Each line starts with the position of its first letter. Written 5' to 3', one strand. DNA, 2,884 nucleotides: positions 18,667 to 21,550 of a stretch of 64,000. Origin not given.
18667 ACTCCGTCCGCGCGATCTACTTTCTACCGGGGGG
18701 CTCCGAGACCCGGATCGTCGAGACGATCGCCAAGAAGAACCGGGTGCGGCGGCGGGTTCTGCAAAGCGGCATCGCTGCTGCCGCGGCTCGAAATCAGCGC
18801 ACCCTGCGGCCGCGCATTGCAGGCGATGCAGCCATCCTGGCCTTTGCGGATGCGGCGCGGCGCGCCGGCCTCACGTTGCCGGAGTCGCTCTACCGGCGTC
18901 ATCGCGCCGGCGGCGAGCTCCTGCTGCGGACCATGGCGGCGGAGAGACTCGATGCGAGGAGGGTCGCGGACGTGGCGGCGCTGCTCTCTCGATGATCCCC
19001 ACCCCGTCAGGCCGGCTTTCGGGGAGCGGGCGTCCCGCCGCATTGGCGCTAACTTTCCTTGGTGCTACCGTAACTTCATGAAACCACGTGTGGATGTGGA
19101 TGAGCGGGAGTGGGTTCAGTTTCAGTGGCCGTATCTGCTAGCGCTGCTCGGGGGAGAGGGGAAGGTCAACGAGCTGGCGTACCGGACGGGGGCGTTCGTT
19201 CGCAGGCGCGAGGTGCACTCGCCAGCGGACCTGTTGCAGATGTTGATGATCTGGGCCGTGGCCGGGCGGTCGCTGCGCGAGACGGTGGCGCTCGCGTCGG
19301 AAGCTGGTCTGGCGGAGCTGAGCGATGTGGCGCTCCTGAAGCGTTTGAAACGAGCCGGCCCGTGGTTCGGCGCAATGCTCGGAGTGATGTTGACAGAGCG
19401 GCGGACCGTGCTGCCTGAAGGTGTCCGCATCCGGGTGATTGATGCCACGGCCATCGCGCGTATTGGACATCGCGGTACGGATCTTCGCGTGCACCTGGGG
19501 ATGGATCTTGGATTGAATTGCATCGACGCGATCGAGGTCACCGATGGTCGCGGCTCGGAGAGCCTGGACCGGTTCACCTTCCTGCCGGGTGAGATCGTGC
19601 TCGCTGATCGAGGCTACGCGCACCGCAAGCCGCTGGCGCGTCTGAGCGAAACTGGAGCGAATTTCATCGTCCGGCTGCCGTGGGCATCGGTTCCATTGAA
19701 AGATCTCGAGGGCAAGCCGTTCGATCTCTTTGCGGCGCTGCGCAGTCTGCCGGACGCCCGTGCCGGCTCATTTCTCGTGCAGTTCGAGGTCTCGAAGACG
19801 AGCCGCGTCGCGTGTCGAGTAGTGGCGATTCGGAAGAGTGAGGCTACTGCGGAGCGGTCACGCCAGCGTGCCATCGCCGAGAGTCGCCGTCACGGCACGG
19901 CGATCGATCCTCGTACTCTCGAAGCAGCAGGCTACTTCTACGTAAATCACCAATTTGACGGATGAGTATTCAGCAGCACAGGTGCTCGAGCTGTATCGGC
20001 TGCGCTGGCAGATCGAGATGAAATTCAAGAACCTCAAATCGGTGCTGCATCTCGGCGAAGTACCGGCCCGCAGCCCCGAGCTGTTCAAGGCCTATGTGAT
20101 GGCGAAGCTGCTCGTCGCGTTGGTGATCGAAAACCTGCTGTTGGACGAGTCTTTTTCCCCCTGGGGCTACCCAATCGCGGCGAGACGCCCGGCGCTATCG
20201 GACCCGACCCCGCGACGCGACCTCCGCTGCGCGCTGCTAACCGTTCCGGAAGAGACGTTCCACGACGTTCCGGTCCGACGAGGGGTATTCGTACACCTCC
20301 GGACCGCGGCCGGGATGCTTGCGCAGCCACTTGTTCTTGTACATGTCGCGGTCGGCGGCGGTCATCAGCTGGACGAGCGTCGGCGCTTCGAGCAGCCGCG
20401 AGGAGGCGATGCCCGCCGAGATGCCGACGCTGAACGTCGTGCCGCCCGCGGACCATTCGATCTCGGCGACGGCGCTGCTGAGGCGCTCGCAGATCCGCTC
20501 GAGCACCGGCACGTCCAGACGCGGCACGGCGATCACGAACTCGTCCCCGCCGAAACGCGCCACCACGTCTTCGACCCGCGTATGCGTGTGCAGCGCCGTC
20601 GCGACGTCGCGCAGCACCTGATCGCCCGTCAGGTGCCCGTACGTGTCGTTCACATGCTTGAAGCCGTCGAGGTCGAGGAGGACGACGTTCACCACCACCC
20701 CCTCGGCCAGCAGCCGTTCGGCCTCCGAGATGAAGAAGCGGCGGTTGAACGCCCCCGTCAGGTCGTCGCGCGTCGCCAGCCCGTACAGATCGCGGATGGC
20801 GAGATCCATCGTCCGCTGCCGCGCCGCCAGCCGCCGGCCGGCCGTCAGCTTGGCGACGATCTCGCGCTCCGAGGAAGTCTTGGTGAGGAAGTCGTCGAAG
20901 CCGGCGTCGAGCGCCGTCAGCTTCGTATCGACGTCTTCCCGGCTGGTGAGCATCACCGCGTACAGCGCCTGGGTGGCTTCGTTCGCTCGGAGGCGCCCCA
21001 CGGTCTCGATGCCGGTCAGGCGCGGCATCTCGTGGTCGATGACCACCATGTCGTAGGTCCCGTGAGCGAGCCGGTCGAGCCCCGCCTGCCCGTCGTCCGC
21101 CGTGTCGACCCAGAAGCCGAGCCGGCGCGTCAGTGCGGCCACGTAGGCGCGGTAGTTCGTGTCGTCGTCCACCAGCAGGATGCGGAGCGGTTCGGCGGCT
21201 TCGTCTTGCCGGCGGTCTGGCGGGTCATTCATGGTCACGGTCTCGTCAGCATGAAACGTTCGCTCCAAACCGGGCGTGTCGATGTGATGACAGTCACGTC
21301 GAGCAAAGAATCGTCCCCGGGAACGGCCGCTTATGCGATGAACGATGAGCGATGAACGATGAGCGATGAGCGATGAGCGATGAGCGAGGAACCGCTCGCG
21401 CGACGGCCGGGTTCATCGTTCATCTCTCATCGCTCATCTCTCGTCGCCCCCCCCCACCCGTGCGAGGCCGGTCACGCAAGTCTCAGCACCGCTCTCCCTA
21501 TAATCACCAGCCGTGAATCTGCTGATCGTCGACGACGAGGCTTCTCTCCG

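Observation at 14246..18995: Translationally coupled MmeI/PglX-like m6A methyltransferase (with TRD) + compact SNF2 helicase, ending in an IS: candidate orphan defence or anti-restriction module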

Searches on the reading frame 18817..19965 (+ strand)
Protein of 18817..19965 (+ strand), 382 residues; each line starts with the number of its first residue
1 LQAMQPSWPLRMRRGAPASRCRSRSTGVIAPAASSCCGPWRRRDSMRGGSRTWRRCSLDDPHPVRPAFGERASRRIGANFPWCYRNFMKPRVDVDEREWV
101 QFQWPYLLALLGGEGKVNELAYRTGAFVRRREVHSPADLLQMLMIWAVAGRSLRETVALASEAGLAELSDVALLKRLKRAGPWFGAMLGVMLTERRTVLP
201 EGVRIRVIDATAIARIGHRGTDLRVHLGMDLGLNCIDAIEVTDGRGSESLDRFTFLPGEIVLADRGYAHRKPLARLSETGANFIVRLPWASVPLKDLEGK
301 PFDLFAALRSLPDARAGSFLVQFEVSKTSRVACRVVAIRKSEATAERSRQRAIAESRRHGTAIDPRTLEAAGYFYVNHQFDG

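Call 5: search_protein_families(library=pfam, proteins=[window:18817-19965:+], max_evalue=0.01)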
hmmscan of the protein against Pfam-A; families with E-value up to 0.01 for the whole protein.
window:18817-19965:+ (382 aa): 1 family
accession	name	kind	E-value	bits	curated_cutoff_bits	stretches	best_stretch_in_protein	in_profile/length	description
PF01609.27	DDE_Tnp_1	-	2.3e-05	24.7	23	1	223-356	36-165/200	Transposase DDE domain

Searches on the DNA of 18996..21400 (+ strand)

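Call 69: search_dna_similar(query=window:18996-21400:+, collection=plasmids, mode=distant, max_rows=8)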
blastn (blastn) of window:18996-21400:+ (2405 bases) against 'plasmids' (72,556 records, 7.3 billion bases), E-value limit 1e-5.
Records with a match: 208; places in all: 253; records where one place covers at least 80% of the query: 0.
Best place of each record, by identity: 80-90% 4; 60-80% 204.
By first word of the organism name: Ralstonia 115; Azospirillum 15; Burkholderia 12; Caballeronia 9; Paraburkholderia 9; Sinorhizobium 9; Deinococcus 7; Variovorax 4; Cupriavidus 4; Methylobacterium 3; and 16 more.
By predicted mobility (MOB-suite, as given by PLSDB): mobilizable 112; non-mobilizable 85; conjugative 11.
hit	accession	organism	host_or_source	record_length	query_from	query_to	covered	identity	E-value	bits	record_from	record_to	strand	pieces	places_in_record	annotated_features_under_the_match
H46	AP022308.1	Burkholderia sp. SFA1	-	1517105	1495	1683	8%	70.9%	2e-7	66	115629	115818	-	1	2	GGDEF domain-containing protein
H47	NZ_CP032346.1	Azospirillum brasilense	soil sample,Agricultural field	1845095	1495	1681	8%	70.6%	1e-10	77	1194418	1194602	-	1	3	record has no annotation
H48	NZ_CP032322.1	Azospirillum argentinense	soil sample,Agricultural field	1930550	1502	1681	7%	71.2%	4e-10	75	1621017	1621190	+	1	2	record has no annotation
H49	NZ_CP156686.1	Burkholderia stagnalis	Bacterial cells,soils collected in ...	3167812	1505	1682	7%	71.7%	1e-9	73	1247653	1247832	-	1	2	none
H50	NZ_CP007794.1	Azospirillum argentinense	Triticum aestivum L.,Root,wheat ...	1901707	1502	1681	7%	70.7%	2e-8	71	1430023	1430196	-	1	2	record has no annotation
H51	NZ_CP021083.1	Deinococcus ficus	Ficus religiosa L.,cell ...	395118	1539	1708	7%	73.4%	6e-14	89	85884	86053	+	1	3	bifunctional diguanylate cyclase/phosphodiesterase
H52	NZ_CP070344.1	Variovorax sp. PDNC026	cell culture,Plastic debris in ...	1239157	1507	1682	7%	69.8%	9e-6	61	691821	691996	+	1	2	none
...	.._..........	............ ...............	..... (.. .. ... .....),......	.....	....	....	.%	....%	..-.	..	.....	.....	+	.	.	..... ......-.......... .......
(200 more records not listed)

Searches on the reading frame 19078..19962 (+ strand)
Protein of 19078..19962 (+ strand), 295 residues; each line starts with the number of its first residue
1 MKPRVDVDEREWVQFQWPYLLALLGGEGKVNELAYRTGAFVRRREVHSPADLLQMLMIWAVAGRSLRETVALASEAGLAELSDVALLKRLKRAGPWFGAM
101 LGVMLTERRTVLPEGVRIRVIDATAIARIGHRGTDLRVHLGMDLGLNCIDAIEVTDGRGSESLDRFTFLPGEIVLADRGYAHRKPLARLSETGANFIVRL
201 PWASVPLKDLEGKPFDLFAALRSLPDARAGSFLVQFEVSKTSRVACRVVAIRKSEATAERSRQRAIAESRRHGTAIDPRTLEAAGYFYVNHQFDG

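Call 89: search_protein_families(library=ncbifam, proteins=[window:19078-19962:+], max_evalue=0.001)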
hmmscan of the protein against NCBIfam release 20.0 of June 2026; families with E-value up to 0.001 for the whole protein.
window:19078-19962:+ (295 aa): 1 family
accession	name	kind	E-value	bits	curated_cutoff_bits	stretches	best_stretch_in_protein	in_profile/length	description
NF033592.1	transpos_IS4_1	equivalog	1.1e-13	51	115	1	30-235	10-221/332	IS4 family transposase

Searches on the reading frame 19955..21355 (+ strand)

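Call 5: search_protein_families(library=pfam, proteins=[window:19955-21355:+], max_evalue=0.01)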
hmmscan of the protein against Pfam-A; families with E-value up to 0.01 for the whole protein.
window:19955-21355:+ (466 aa): 1 family
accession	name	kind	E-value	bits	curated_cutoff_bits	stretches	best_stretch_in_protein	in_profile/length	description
PF01609.27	DDE_Tnp_1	-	8.6e-09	35.9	23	1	3-55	146-198/200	Transposase DDE domain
